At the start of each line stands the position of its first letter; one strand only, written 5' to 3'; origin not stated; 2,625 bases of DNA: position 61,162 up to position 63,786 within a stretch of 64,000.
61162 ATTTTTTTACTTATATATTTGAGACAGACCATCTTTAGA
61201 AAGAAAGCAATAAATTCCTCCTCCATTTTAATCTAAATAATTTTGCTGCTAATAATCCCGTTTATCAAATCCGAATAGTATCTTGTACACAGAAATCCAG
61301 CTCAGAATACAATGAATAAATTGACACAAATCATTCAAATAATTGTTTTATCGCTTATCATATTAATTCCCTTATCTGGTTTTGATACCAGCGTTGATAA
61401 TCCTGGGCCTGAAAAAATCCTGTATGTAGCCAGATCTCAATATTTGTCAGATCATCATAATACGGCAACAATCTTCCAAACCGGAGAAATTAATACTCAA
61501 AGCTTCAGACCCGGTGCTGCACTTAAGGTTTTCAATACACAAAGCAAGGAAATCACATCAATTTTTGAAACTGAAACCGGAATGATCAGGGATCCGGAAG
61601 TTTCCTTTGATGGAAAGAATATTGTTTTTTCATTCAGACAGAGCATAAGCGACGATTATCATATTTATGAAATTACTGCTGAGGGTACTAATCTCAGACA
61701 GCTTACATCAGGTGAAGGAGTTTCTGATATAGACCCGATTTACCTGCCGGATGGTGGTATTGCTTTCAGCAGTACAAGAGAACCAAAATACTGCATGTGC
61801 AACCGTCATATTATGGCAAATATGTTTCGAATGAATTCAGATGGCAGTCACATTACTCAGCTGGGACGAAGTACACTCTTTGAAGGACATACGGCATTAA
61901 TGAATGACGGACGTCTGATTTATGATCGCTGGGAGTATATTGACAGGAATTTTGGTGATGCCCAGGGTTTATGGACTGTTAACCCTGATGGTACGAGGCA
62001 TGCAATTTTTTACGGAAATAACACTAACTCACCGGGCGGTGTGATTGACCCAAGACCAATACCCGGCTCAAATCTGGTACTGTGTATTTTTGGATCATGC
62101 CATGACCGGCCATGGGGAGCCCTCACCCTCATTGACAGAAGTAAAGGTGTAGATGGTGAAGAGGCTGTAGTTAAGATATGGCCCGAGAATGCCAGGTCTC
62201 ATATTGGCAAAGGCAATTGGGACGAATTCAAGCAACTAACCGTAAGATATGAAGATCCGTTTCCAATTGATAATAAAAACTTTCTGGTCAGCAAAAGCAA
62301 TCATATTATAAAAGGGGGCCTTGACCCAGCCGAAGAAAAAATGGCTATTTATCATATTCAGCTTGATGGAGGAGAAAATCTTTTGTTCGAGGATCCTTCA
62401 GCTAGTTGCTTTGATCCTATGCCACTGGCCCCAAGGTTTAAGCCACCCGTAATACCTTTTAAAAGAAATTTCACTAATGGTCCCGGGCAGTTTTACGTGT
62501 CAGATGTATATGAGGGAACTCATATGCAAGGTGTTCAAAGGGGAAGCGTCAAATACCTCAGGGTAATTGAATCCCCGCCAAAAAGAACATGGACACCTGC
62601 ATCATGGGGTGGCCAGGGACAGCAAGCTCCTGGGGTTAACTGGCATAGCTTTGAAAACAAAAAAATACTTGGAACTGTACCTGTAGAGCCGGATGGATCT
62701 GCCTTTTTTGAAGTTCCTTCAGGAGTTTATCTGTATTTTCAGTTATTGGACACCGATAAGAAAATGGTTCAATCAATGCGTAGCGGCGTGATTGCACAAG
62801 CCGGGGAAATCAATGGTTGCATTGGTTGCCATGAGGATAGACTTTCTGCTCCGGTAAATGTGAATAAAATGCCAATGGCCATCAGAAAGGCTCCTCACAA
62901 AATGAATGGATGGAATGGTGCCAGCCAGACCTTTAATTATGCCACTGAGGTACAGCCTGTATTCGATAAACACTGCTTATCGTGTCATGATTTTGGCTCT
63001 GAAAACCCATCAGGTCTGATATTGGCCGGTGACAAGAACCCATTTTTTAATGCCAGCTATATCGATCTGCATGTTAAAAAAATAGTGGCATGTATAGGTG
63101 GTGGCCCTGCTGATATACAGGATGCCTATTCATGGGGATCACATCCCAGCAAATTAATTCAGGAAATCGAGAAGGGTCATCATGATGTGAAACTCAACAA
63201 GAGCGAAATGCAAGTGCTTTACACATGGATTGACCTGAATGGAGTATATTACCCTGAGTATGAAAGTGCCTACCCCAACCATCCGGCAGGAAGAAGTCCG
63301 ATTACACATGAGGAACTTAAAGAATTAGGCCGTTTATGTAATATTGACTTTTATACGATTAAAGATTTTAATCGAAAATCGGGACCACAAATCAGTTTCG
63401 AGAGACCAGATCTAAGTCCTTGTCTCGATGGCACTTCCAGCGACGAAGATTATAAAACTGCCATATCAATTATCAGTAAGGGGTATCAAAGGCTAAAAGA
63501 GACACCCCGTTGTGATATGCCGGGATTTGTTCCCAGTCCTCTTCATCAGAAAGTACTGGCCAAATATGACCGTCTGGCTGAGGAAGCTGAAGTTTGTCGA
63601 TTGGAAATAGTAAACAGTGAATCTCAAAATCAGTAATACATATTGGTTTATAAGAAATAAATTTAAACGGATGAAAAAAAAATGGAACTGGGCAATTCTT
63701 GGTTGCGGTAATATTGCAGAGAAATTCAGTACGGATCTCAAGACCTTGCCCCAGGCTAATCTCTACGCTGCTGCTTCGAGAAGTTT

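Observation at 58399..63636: Second cytochrome cluster: an octaheme cytochrome with TPR/HEAT repeats, followed by a PD40 beta-propeller diheme protein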

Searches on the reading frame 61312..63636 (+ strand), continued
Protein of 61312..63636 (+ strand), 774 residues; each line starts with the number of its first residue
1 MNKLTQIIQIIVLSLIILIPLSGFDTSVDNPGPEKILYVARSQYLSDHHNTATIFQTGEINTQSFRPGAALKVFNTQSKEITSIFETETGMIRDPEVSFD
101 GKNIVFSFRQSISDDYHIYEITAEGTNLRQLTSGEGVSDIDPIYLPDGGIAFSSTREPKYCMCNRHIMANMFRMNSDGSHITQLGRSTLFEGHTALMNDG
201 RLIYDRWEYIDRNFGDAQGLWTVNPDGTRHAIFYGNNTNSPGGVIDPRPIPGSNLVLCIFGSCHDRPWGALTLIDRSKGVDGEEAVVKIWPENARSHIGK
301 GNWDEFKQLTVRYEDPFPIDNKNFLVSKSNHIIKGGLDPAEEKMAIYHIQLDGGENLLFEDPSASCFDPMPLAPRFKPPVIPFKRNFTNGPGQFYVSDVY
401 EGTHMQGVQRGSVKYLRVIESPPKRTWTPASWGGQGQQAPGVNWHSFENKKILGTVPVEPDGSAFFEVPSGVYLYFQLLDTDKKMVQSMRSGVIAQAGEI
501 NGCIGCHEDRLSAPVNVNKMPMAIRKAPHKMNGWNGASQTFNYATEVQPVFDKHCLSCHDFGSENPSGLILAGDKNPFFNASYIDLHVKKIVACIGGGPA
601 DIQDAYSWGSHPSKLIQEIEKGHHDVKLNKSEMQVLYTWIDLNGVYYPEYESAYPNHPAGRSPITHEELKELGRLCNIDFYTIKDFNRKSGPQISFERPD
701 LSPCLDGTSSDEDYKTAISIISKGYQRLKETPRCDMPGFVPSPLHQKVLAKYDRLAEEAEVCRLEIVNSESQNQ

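Call 39: find_encoding_contigs(protein=P0008, flank=10000, max_places=1)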
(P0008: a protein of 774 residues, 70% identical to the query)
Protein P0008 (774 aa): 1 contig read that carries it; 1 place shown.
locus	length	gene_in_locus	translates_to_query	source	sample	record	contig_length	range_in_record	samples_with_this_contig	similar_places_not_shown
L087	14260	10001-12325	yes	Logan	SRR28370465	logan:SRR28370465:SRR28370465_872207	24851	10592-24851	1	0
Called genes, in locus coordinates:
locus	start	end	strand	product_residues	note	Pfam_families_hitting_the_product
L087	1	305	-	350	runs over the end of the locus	PF00005:ABC_tran, PF02463:SMC_N (faint), PF13401:AAA_22 (faint), PF13304:AAA_21 (weak)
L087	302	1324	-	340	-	PF01032:FecCD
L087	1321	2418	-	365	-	PF01497:Peripla_BP_2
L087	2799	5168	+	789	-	PF04023:FeoA, PF01926:MMR_HSR1, PF02421:FeoB_N, PF17910:FeoB_Cyto, PF07670:Gate, PF07664:FeoB_C, PF07670:Gate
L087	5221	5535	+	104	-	-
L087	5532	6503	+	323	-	-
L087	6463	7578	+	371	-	PF14907:NTP_transf_5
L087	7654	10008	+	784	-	PF14522:Cytochrome_C7 (faint), PF02335:Cytochrom_C552 (weak), PF13646:HEAT_2 (weak), PF00515:TPR_1, PF07719:TPR_2, PF13424:TPR_12 (weak), PF13181:TPR_8 (weak), PF14559:TPR_19 (weak), +10 more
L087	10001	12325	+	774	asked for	PF26549:Tricorn_N (faint), PF18582:HZS_alpha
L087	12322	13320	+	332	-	PF01408:GFO_IDH_MocA, PF03807:F420_oxidored (weak), PF22725:GFO_IDH_MocA_C3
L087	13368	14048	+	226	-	PF13367:PrsW-protease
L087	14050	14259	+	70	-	?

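Call 55: search_protein_families(library=pfam, proteins=[L040:16665-17354:+, L040:17473-18993:+, L034:13142-14335:-, L047:4922-5803:+, L037:9028-9831:+, L040:19018-20025:+, L076:3916-4680:-, L030:1972-3180:+, L046:14035-15135:+, L008:12266-14074:+], max_evalue=0.001)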
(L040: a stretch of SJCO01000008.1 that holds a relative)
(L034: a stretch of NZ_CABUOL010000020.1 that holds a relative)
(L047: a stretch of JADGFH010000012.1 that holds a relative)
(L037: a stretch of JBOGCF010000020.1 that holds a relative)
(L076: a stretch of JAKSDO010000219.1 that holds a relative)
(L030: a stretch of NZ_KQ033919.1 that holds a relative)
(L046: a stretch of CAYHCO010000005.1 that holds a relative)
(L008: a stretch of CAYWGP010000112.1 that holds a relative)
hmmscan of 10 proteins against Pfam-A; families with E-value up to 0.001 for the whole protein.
L040:16665-17354:+ (229 aa): 1 family
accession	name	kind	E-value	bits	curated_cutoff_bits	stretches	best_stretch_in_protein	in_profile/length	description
PF01791.15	DeoC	-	6.9e-16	59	23.8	1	21-201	20-215/229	DeoC/LacD family aldolase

L040:17473-18993:+ (506 aa): 2 families
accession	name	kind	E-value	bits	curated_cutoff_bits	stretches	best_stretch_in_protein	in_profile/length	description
PF00370.27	FGGY_N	-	3.3e-60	204.2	28.8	1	4-250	2-245/245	FGGY family of carbohydrate kinases, N-terminal domain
PF02782.22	FGGY_C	-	9.9e-31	107.5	27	1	260-452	2-197/198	FGGY family of carbohydrate kinases, C-terminal domain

L034:13142-14335:- (397 aa): 3 families
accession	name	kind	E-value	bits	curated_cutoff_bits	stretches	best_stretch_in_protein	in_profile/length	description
PF00465.25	Fe-ADH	-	3.6e-43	147.5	31.3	1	9-183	1-168/168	Iron-containing alcohol dehydrogenase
PF25137.1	ADH_Fe_C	-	7.2e-27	94.8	27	1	195-396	2-193/194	Fe-containing alcohol dehydrogenase family, C-terminal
PF13685.12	Fe-ADH_2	-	2.7e-09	37.6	28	1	31-109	20-95/149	Iron-containing alcohol dehydrogenase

L047:4922-5803:+ (293 aa): 3 families
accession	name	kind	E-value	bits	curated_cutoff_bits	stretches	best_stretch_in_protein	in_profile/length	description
PF22701.2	Mala_s_1-like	-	2.5e-10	40.9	27.5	1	75-252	9-195/195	Mal s 1 allergenic protein-like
PF14269.12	Arylsulfotran_2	-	0.00015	21.7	27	1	32-186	151-299/301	Arylsulfotransferase (ASST)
PF13570.13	Beta-prop_ACSF4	-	0.00069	19.5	133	0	91-235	163-299/329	Beta-alanine-activating enzyme, beta-propeller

L037:9028-9831:+ (267 aa): 3 families
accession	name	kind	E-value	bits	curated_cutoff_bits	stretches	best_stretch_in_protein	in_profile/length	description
PF01614.24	IclR_C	-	7.3e-43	146.6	24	1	90-261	3-174/174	Bacterial transcriptional regulator IclR C-terminal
PF09339.16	HTH_IclR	-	3.1e-11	43.3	22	1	22-72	2-52/52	IclR helix-turn-helix domain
PF12802.13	MarR_2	-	1.7e-06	28.5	27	1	28-76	10-60/61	MarR family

L040:19018-20025:+ (335 aa): 0 families

L076:3916-4680:- (254 aa): 8 families
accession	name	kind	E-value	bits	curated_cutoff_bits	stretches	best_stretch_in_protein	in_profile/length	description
PF13561.12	adh_short_C2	-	3.1e-66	223.8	27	1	16-252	1-236/236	Enoyl-(Acyl carrier protein) reductase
PF00106.31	adh_short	-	3.5e-52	177.2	26.6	1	13-204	4-191/195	short chain dehydrogenase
PF08659.16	KR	-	3.3e-13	50.4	22.6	1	13-190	4-173/180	KR domain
PF01370.27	Epimerase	-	1.1e-07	31.9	20.9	1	13-132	2-105/240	NAD dependent epimerase/dehydratase family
PF23441.1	SDR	-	4.8e-06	26.6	27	1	14-251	12-255/258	SDR-like rossmann domain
PF16363.11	GDP_Man_Dehyd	-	3.2e-05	24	27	1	13-122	1-106/332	GDP-mannose 4,6 dehydratase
PF03435.24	Sacchrp_dh_NADP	-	9e-05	23.2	25.1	1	14-81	3-69/129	Saccharopine dehydrogenase NADP binding domain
PF01073.25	3Beta_HSD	-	0.00011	21.8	22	1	13-81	1-67/280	3-beta hydroxysteroid dehydrogenase/isomerase family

L030:1972-3180:+ (402 aa): 0 families

L046:14035-15135:+ (366 aa): 2 families
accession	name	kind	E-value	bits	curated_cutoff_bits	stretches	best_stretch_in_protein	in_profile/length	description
PF21168.2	FkbO_Hyg5-like_N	-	1.3e-13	51.5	27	1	121-214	26-119/122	Chorismatase FkbO/Hyg5-like, N-terminal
PF01042.26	Ribonuc_L-PSP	-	2.4e-05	24.7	27.3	0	269-360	18-116/121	Endoribonuclease L-PSP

L008:12266-14074:+ (602 aa): 3 families
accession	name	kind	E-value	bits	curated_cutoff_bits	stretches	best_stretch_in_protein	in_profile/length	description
PF03150.19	CCP_MauG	-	1.8e-08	35.6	25.6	0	389-465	2-79/149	Di-haem cytochrome c peroxidase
PF10282.15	Lactonase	-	1e-06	28.7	21.7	0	98-179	224-309/344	Lactonase, 7-bladed beta-propeller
PF25174.1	Beta-prop_THOC3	-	0.00056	19.4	305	0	91-232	61-188/272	THOC3 beta-propeller domain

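Call 63: find_homologous_proteins(query=L008:12266-14071:+, max_evalue=1e-10)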
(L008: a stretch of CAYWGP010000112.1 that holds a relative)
Query L008:12266-14071:+ (602 aa): 3347 proteins with E <= 1e-10 among 8000 candidates; the best 120 are listed.
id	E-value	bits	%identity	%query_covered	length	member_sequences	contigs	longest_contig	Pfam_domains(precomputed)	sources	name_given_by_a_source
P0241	0.0e+0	1186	86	100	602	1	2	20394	PF03150.20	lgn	-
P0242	0.0e+0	1102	79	100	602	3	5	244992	PF10282.16,PF03150.20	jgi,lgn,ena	-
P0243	0.0e+0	1096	80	100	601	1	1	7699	PF03150.20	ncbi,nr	ncbi:MAG: YVTN family beta-propeller repeat-containing protein [Bacteroidota bacterium]|nr:YVTN fami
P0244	0.0e+0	1090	79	100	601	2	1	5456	PF03150.20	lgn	-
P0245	5.2e-294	995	76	94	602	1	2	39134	PF10282.16,PF03150.20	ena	-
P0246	1.5e-287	973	71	100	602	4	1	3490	PF10282.16,PF03150.20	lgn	-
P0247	6.1e-279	945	67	100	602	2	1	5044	PF10282.16,PF03150.20,PF00034.27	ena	-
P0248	2.3e-277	940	67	100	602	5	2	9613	PF10282.16,PF03150.20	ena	-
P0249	7.7e-277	938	66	100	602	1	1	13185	PF10282.16,PF03150.20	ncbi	-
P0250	5.3e-276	935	69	95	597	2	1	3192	PF10282.16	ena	-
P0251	1.0e-275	934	68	96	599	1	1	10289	PF10282.16,PF03150.20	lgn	-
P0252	3.9e-275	932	66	100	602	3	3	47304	PF10282.16,PF03150.20,PF02239.23,PF00034.27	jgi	-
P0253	4.0e-275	932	68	96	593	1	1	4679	PF10282.16,PF03150.20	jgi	jgi:YVTN family beta-propeller protein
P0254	8.3e-274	928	66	100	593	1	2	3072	PF10282.16,PF03150.20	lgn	-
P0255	1.3e-273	927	67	100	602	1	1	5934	PF03150.20,PF00034.27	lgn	-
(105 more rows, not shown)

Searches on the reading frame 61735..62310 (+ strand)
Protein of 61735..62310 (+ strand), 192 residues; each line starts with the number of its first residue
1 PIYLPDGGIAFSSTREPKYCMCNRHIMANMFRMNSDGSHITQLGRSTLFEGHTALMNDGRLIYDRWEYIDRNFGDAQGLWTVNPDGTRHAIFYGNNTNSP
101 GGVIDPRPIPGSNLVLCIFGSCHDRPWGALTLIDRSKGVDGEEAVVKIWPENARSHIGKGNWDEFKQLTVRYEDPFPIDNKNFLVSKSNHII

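Call 83: search_solved_structures(query=window:61735-62310:+, max_evalue=10, show_alignments=3)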
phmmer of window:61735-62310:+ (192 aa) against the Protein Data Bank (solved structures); distinct sequences matched with E-value up to 10: 1.
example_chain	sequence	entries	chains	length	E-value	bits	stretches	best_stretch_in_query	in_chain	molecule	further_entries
9hcj_00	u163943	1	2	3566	0.3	13.8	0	73-122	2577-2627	RanBP2-type zinc finger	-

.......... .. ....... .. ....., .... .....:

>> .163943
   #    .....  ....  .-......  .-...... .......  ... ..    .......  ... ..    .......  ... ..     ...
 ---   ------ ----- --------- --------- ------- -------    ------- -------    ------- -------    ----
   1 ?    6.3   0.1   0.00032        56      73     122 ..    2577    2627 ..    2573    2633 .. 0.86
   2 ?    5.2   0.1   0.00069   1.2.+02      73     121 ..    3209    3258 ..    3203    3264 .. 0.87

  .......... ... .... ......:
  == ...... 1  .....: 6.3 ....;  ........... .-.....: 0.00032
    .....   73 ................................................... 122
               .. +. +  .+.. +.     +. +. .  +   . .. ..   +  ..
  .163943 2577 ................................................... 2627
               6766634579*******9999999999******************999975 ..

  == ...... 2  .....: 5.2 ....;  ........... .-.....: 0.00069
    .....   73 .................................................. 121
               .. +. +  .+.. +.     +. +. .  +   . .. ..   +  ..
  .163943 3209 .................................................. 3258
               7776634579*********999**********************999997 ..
